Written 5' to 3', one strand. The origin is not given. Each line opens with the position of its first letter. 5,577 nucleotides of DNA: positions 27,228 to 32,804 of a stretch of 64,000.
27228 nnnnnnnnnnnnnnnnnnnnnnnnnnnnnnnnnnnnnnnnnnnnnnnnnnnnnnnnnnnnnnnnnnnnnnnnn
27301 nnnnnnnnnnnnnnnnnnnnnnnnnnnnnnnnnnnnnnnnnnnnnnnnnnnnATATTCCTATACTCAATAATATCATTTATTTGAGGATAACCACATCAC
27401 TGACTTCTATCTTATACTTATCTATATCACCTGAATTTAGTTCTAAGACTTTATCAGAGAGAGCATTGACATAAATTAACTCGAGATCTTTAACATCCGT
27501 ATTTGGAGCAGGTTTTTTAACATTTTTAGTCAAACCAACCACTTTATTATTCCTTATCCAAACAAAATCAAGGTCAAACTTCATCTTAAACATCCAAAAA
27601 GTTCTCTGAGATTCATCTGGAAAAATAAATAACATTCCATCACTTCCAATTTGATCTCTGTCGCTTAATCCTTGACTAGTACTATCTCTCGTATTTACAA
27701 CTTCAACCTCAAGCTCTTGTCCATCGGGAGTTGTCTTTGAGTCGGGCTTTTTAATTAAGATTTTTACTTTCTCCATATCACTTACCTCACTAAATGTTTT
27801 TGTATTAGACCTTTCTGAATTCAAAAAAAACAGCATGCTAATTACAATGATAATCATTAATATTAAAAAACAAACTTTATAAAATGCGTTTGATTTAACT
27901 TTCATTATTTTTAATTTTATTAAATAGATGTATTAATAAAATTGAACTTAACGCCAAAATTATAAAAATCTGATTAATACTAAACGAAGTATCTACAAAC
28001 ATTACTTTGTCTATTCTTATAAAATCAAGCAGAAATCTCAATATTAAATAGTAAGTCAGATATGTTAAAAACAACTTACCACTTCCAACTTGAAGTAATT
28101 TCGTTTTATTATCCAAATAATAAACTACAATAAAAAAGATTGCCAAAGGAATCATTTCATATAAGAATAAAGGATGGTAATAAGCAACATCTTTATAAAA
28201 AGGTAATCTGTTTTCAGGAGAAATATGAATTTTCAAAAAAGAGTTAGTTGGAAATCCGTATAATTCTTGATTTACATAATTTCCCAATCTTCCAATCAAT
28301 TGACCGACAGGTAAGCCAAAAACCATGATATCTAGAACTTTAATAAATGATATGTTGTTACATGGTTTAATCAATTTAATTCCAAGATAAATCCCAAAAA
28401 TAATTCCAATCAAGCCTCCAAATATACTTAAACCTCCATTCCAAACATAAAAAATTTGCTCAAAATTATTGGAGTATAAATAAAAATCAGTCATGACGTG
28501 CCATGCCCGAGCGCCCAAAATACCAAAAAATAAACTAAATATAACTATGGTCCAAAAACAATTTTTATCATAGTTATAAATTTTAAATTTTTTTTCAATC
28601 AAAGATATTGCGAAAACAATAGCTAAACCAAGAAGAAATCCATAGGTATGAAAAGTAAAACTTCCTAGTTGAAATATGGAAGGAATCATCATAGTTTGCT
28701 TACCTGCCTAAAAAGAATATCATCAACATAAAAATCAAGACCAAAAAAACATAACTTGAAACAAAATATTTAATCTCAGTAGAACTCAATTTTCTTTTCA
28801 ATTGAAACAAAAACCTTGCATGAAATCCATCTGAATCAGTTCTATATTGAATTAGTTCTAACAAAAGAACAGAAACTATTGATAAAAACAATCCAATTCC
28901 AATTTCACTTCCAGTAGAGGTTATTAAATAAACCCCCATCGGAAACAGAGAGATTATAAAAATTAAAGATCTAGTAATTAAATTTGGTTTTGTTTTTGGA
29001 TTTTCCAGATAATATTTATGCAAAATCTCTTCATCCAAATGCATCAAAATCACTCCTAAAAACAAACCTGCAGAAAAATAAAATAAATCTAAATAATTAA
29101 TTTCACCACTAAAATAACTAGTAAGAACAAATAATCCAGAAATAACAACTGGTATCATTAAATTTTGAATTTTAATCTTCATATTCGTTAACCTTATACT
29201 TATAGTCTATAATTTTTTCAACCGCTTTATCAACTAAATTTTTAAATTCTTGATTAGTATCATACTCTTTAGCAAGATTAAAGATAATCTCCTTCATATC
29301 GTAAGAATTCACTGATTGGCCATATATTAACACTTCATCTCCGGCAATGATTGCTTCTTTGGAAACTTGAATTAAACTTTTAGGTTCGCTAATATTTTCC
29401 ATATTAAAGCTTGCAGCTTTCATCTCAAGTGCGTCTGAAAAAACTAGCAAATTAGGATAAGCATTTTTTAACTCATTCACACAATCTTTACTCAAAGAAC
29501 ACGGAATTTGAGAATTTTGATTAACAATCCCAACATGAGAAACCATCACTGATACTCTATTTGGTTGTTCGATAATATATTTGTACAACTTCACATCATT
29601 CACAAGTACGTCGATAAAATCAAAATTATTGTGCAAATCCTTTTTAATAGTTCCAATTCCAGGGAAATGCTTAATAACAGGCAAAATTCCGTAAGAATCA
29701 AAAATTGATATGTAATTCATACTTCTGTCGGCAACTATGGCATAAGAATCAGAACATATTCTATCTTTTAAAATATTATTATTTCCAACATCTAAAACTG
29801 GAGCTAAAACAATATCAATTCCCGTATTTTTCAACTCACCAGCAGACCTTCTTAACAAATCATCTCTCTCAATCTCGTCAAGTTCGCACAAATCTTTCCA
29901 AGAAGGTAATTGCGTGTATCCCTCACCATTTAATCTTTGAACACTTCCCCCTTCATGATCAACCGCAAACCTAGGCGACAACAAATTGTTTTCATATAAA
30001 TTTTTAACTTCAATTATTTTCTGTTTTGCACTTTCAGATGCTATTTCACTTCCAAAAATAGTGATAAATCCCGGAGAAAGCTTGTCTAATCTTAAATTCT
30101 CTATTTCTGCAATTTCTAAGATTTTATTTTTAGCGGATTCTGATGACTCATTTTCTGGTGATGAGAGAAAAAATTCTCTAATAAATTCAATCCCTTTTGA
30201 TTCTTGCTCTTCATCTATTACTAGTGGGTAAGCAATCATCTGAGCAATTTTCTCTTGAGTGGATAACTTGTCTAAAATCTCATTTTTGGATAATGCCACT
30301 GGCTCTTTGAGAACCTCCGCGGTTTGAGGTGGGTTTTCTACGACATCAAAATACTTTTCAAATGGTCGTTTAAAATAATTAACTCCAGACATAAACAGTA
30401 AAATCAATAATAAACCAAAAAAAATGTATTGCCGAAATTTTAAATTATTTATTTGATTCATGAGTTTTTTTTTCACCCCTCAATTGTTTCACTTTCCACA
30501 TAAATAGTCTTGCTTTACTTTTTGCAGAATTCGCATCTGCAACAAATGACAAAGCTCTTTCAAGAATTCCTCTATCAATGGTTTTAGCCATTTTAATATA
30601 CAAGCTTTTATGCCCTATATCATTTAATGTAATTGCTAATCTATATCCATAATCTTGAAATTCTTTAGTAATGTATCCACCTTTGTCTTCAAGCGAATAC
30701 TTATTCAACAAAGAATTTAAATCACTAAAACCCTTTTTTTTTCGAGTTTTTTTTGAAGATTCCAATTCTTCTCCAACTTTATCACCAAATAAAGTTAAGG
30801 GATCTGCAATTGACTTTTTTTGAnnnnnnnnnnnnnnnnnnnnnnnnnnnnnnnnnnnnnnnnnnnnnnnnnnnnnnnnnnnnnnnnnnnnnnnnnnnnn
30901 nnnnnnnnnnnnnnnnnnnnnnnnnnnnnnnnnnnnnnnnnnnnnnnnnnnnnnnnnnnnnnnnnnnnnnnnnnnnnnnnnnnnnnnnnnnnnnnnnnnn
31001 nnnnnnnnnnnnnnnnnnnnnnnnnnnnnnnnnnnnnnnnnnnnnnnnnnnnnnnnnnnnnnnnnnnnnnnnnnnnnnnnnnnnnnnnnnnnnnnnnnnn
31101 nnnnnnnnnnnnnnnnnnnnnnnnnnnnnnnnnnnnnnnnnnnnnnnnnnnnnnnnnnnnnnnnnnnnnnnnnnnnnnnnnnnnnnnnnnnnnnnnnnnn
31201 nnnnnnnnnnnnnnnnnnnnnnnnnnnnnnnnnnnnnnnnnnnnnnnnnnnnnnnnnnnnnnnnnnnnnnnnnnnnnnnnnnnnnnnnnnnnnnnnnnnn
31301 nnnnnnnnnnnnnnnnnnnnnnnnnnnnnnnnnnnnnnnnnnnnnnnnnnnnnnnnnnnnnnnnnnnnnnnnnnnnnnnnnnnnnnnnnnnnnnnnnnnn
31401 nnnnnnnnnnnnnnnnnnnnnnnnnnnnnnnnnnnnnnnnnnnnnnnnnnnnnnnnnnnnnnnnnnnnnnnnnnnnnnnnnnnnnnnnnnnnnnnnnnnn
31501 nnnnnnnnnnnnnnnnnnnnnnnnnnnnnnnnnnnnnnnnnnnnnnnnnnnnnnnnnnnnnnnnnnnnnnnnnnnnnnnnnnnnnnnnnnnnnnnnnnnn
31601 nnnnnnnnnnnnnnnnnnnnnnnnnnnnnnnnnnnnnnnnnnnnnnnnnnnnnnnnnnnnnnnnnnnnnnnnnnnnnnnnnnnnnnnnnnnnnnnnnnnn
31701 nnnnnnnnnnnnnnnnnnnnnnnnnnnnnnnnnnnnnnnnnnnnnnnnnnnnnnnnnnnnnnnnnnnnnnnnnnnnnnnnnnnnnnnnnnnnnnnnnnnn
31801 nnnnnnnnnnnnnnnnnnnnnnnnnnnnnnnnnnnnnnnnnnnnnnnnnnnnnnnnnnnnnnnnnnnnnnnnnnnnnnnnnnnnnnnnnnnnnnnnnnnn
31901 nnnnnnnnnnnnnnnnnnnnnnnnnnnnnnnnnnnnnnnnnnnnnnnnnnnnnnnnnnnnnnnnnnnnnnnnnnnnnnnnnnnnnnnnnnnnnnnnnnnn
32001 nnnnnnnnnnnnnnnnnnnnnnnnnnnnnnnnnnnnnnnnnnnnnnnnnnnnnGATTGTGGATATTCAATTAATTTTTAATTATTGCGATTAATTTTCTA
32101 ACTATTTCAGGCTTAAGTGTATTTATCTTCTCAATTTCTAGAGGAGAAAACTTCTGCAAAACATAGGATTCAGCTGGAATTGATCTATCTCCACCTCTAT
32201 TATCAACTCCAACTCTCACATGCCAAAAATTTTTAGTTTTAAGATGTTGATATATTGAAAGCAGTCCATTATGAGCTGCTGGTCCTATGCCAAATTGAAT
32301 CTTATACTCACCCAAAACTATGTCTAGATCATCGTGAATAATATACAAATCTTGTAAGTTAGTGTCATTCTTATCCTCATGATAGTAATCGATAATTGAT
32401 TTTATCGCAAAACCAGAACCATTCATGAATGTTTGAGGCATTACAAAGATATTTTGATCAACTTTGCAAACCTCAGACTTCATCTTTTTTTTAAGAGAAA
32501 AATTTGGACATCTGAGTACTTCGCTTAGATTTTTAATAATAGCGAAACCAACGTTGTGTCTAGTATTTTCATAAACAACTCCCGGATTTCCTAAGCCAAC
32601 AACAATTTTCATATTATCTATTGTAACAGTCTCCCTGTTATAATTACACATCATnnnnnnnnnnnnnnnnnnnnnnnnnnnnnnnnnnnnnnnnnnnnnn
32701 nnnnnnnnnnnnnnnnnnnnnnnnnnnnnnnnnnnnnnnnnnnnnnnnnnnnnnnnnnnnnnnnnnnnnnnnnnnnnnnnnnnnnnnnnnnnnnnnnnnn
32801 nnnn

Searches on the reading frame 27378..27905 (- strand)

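Call 24: search_protein_families(library=pfam, proteins=[window:27378-27905:-], max_evalue=0.01)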
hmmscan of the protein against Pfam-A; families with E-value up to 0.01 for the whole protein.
window:27378-27905:- (175 aa): 1 family
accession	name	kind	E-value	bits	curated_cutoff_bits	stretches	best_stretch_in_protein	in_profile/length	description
PF02643.20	DUF192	-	7e-21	74.6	27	1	66-172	2-94/96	Uncharacterized ACR, COG1430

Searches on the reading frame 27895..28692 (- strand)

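Call 24: search_protein_families(library=pfam, proteins=[window:27895-28692:-], max_evalue=0.01)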
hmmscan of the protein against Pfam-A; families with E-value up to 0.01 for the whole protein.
window:27895-28692:- (265 aa): 1 family
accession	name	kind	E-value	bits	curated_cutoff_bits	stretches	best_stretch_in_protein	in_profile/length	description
PF01790.23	LGT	-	1.4e-52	178.8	24.9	1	4-248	1-232/240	Prolipoprotein diacylglyceryl transferase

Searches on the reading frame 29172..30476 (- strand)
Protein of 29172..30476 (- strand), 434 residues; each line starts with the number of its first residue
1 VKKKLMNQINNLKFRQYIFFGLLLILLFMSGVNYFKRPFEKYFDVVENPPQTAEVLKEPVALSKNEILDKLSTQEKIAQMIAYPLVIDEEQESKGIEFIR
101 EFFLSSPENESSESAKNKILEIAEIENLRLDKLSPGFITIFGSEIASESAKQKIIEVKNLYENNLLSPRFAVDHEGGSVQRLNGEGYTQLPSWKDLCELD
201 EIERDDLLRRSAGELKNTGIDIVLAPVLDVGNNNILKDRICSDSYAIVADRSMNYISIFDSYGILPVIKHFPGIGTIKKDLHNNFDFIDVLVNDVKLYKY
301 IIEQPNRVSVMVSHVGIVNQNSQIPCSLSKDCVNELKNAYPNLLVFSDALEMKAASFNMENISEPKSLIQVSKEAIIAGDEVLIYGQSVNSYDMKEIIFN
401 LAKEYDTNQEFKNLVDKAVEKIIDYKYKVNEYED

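Call 24: search_protein_families(library=pfam, proteins=[window:29172-30476:-], max_evalue=0.01)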
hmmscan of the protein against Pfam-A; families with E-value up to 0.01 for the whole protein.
window:29172-30476:- (434 aa): 1 family
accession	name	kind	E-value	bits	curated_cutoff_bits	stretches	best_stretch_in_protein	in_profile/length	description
PF00933.27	Glyco_hydro_3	-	1.1e-23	84.6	27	1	124-423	18-314/316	Glycosyl hydrolase family 3 N terminal domain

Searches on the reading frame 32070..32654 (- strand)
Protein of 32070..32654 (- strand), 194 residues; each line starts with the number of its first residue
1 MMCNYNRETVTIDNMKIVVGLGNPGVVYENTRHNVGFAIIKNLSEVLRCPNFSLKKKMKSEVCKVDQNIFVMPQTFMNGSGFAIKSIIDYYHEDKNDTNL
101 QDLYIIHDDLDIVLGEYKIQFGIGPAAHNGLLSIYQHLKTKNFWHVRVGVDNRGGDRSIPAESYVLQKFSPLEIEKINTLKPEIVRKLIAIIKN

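Call 47: search_protein_families(library=pfam, proteins=[window:32070-32654:-], max_evalue=0.1)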
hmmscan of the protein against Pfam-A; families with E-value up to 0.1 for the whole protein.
window:32070-32654:- (194 aa): 1 family
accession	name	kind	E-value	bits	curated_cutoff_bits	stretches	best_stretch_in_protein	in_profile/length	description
PF01195.25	Pept_tRNA_hydro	-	3e-42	145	27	1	17-191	1-170/183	Peptidyl-tRNA hydrolase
